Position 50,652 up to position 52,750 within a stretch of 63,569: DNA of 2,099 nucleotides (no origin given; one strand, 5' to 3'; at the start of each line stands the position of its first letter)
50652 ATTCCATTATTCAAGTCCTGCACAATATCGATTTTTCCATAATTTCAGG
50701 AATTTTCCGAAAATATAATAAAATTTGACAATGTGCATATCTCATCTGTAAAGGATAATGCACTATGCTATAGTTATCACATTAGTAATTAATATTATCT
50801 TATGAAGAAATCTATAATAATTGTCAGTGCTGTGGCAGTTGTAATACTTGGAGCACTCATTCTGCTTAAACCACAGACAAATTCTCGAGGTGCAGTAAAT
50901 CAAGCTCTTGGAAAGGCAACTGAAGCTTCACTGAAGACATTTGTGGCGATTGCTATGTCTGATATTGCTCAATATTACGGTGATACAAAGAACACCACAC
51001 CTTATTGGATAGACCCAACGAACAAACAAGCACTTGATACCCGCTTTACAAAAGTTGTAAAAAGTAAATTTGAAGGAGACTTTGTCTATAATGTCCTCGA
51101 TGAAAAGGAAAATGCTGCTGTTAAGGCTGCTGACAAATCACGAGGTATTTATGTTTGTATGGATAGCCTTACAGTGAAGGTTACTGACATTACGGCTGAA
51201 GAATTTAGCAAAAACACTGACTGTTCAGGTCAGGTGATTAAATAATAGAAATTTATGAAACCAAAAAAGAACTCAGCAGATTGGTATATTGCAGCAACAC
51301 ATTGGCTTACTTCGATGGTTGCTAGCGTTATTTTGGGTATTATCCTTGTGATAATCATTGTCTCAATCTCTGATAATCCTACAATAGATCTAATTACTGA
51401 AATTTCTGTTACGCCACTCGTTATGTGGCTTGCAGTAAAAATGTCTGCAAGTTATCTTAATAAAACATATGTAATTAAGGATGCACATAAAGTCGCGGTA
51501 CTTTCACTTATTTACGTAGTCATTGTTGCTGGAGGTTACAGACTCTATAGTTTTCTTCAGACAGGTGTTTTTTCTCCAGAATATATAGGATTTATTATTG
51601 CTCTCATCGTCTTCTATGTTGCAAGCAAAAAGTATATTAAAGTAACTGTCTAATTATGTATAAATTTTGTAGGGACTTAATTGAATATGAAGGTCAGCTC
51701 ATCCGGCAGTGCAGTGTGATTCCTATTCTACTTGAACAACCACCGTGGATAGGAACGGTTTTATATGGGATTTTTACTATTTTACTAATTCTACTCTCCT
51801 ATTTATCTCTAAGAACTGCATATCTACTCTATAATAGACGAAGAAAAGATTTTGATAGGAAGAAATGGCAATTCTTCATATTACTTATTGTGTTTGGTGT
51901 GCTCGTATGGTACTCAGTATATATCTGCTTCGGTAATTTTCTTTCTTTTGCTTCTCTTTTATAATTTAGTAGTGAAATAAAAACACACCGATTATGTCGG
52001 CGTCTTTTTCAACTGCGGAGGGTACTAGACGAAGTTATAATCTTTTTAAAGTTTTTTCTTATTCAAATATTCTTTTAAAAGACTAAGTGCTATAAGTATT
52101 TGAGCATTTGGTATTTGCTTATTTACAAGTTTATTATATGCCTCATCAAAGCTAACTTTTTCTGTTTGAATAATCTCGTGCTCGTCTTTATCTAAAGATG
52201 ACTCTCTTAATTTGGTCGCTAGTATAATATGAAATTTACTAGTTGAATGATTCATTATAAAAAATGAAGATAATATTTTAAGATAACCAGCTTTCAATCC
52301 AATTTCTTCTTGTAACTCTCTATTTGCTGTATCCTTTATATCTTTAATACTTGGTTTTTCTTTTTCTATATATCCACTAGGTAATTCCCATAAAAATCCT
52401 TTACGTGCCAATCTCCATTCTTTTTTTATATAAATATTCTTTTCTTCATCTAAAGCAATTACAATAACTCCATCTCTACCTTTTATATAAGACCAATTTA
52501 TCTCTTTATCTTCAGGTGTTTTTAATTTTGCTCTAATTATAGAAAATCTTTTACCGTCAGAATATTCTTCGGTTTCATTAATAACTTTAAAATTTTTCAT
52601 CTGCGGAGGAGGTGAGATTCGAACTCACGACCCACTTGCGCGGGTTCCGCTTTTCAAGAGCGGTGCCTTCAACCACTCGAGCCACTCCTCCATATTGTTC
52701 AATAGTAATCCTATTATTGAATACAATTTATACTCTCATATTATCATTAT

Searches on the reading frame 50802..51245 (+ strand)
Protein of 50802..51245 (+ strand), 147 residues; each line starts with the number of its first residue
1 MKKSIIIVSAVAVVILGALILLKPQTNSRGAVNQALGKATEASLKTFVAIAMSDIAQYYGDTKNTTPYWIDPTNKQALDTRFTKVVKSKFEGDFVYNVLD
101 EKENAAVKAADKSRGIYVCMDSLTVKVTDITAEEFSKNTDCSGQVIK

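Call 73: search_protein_families(library=pfam, proteins=[window:50802-51245:+], max_evalue=0.01)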
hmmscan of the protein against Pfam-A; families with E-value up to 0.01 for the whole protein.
window:50802-51245:+ (147 aa): 1 family
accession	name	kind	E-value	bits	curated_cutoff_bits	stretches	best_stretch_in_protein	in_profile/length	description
PF05102.17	Holin_BlyA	-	0.0047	17.3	27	1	3-26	17-40/61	holin, BlyA family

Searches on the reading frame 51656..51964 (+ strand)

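Call 73: search_protein_families(library=pfam, proteins=[window:51656-51964:+], max_evalue=0.01)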
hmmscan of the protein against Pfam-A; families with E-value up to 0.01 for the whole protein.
window:51656-51964:+ (102 aa): 1 family
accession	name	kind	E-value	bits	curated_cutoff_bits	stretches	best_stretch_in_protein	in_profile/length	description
PF05656.20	DUF805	-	0.00032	21.6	25.7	1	38-92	44-99/111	Protein of unknown function (DUF805)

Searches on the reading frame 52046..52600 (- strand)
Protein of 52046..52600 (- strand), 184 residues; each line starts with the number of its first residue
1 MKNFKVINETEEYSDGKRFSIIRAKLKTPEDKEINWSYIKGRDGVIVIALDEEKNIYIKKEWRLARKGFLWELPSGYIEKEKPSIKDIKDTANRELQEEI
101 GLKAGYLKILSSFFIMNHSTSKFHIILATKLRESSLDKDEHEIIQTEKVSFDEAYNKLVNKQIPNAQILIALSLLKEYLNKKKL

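Call 73: search_protein_families(library=pfam, proteins=[window:52046-52600:-], max_evalue=0.01)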
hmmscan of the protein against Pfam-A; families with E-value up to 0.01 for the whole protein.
window:52046-52600:- (184 aa): 1 family
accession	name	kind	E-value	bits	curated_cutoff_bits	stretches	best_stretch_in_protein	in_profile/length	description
PF00293.34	NUDIX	-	2.2e-10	41.1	21.1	1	42-159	3-121/134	NUDIX domain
